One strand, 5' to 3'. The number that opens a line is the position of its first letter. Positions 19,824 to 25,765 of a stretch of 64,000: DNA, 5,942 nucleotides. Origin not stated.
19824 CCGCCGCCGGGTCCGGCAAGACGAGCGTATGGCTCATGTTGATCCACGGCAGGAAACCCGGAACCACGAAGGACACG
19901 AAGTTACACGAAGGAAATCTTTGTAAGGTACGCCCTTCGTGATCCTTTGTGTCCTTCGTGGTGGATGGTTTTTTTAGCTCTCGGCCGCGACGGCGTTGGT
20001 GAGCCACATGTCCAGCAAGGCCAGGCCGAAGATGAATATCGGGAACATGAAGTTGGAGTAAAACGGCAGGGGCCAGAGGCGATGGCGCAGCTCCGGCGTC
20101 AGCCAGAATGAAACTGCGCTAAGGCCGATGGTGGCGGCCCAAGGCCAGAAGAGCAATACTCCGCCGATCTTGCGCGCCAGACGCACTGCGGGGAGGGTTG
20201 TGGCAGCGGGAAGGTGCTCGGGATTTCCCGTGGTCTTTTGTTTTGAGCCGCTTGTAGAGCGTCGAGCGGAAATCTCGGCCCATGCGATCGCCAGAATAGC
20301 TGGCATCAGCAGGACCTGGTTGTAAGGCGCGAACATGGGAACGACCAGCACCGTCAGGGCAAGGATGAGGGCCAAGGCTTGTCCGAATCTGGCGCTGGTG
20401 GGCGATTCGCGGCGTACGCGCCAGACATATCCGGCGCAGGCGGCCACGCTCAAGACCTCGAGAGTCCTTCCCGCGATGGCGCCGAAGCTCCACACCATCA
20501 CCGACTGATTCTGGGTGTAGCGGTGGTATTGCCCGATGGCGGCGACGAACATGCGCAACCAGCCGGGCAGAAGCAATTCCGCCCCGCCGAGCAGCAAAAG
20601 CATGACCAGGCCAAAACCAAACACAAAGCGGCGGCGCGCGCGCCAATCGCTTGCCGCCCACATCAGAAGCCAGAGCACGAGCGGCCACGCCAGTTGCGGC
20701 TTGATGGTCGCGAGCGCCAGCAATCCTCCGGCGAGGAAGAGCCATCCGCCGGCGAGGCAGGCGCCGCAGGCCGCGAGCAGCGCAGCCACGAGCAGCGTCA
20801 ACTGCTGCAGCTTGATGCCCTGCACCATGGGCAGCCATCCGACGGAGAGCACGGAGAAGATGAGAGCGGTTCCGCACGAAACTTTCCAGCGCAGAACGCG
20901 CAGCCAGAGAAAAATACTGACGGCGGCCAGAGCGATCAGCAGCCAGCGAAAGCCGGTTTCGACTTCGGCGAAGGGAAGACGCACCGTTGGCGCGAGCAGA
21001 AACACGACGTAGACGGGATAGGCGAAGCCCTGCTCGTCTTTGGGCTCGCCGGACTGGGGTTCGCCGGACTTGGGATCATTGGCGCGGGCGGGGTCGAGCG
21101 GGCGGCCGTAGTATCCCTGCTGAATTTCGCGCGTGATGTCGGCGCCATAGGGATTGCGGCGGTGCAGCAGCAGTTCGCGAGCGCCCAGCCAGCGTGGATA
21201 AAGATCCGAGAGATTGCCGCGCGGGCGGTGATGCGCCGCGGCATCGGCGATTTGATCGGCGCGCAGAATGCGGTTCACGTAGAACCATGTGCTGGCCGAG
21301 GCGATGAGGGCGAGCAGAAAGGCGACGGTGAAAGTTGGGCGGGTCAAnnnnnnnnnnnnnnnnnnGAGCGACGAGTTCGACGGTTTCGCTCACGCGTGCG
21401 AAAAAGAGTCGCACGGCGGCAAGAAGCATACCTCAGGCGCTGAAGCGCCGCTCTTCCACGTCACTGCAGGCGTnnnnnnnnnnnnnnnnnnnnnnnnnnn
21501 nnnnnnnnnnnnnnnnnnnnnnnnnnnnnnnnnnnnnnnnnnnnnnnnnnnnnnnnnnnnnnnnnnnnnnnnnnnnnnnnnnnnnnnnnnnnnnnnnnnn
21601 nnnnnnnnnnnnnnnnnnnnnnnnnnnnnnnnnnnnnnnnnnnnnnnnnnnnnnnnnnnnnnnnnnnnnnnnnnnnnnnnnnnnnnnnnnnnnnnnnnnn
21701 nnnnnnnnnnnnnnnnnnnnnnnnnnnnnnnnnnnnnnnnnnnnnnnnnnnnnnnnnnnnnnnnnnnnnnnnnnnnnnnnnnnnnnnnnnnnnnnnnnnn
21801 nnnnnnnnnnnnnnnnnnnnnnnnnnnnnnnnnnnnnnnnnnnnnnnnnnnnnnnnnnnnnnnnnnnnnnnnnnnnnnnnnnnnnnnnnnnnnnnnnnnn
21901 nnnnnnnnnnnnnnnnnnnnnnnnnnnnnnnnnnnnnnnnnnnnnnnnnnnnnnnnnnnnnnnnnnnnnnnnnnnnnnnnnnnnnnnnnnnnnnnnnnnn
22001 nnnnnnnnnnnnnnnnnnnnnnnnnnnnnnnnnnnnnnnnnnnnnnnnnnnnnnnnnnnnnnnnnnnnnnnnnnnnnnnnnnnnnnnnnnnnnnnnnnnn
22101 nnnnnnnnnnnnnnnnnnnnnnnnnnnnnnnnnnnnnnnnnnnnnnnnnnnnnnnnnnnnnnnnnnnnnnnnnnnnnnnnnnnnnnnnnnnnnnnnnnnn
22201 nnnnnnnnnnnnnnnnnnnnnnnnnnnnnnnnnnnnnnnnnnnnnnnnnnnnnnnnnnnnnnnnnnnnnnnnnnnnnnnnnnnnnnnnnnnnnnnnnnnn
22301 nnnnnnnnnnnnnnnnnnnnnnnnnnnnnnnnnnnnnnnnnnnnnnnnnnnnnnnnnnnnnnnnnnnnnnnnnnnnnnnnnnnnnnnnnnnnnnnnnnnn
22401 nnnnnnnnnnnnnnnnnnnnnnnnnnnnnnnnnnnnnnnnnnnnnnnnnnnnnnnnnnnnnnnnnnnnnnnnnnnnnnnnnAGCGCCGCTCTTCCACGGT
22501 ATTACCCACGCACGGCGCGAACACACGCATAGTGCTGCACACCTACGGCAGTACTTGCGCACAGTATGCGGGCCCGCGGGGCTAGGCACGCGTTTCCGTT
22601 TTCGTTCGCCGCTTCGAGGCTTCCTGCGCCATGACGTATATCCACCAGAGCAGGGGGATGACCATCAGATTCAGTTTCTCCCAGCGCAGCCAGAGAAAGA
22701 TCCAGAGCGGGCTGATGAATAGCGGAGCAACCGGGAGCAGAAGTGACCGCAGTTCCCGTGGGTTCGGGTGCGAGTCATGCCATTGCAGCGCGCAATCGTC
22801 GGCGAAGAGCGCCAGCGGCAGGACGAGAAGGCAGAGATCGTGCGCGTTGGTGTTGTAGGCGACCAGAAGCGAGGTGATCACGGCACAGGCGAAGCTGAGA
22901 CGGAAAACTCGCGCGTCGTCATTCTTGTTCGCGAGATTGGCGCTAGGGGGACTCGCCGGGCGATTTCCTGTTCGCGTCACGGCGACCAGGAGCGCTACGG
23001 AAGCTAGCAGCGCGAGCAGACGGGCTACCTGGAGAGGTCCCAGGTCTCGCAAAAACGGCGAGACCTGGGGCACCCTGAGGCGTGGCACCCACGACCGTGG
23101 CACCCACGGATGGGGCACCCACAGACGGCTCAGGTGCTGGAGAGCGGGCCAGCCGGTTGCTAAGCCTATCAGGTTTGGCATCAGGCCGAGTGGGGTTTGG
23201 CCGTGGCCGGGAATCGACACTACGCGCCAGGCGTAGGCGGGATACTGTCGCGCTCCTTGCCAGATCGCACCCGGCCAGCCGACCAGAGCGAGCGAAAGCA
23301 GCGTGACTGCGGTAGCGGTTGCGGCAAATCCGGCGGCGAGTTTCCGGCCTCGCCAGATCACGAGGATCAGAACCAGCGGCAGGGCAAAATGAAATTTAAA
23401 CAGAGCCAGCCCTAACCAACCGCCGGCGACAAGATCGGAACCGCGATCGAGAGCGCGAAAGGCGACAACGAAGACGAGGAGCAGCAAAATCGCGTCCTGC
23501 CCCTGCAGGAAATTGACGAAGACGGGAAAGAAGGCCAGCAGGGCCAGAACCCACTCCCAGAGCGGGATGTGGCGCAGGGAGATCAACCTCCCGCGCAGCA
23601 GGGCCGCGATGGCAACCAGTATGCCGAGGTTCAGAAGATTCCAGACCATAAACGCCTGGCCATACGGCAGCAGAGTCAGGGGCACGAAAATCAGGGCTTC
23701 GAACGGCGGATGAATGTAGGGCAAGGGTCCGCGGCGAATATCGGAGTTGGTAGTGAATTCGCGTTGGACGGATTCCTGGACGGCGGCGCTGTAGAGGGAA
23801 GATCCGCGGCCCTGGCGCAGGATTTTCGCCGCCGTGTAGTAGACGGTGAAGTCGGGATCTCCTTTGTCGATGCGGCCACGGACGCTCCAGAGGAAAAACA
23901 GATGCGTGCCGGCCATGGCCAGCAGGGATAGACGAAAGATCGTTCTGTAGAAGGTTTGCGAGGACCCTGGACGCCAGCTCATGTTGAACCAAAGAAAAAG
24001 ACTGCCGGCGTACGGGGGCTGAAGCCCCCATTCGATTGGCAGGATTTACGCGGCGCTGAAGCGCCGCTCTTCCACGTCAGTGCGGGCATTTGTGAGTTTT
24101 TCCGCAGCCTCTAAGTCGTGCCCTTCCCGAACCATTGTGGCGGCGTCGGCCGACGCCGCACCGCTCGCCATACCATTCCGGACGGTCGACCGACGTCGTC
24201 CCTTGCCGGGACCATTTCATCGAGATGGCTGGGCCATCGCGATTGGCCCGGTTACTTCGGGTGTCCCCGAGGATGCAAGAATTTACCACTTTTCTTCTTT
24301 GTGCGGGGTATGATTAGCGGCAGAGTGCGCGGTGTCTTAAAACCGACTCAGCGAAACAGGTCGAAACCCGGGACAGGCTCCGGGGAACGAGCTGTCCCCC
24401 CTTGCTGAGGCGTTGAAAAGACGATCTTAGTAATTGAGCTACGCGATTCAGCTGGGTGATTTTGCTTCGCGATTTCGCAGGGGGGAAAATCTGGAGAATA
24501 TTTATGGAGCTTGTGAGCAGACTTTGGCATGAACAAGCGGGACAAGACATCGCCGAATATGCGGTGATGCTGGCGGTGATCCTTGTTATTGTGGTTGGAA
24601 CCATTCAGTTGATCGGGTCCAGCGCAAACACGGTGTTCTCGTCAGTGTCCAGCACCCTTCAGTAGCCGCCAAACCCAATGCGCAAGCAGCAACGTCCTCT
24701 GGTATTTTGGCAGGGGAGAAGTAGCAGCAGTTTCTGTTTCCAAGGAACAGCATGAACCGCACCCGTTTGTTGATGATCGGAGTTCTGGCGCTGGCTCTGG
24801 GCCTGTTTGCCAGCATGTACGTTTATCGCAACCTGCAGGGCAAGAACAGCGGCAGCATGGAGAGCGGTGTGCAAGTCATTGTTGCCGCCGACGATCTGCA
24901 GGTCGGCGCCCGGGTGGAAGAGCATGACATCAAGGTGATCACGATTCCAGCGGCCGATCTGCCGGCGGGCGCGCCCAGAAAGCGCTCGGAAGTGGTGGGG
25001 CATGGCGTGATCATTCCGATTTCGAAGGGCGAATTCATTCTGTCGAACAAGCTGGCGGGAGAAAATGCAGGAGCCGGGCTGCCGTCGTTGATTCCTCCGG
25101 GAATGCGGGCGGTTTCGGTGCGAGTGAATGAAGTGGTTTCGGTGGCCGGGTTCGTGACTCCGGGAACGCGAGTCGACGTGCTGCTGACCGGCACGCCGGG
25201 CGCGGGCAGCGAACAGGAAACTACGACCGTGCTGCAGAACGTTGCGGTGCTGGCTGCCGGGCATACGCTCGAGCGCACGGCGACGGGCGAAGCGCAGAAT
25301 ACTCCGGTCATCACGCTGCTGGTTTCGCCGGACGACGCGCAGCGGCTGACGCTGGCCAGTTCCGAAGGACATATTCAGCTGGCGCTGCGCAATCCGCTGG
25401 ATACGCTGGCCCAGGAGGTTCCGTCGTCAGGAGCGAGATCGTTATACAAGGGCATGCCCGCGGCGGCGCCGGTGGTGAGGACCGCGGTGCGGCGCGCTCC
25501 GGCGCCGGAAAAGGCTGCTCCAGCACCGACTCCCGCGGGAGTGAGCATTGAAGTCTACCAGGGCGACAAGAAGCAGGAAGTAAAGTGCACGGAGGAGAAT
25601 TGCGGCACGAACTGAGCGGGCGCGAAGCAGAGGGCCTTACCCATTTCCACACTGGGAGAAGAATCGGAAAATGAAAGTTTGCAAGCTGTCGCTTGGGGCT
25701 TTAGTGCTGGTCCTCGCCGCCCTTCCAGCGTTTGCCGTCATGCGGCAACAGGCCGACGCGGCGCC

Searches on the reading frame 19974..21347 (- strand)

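Call 58: search_protein_families(library=pfam, proteins=[window:19974-21347:-], max_evalue=0.001)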
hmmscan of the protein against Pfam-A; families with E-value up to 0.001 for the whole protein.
window:19974-21347:- (457 aa): 1 family
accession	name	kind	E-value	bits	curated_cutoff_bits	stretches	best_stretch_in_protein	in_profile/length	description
PF09594.16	GT87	-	2.6e-09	37.6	25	1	108-337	1-237/237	Glycosyltransferase family 87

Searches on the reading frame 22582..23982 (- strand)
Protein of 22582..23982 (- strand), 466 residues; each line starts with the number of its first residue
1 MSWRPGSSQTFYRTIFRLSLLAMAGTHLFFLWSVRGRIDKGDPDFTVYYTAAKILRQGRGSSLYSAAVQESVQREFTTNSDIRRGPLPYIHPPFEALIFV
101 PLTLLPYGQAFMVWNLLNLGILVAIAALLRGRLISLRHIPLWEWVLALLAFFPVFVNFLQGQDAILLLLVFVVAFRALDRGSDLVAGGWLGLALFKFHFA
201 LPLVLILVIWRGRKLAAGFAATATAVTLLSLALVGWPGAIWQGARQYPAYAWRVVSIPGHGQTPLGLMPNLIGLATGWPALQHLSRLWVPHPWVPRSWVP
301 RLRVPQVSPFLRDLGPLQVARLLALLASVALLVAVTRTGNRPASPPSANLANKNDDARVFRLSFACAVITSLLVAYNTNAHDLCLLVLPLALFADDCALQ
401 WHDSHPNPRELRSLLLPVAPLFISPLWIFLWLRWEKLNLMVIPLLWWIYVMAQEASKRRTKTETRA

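Call 58: search_protein_families(library=pfam, proteins=[window:22582-23982:-], max_evalue=0.001)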
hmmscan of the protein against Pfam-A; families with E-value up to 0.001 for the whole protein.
window:22582-23982:- (466 aa): 1 family
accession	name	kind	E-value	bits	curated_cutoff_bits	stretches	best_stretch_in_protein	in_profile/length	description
PF09594.16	GT87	-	9.4e-21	75.1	25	1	89-243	1-151/237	Glycosyltransferase family 87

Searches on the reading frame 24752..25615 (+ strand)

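Call 6: search_protein_families(library=pfam, proteins=[window:24752-25615:+], max_evalue=0.001)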
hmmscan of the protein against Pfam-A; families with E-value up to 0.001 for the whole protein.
window:24752-25615:+ (287 aa): 3 families
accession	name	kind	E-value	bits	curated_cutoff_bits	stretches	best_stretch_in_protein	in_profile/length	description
PF16976.10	RcpC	-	1.3e-30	106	28.8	1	110-213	3-114/114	Flp pilus assembly protein RcpC/CpaB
PF08666.17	SAF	-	1.2e-07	32.6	21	1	41-101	2-62/63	SAF domain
PF13144.11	ChapFlgA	-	1.4e-06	28.8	23.8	1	41-102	2-61/122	Chaperone for flagella basal body P-ring formation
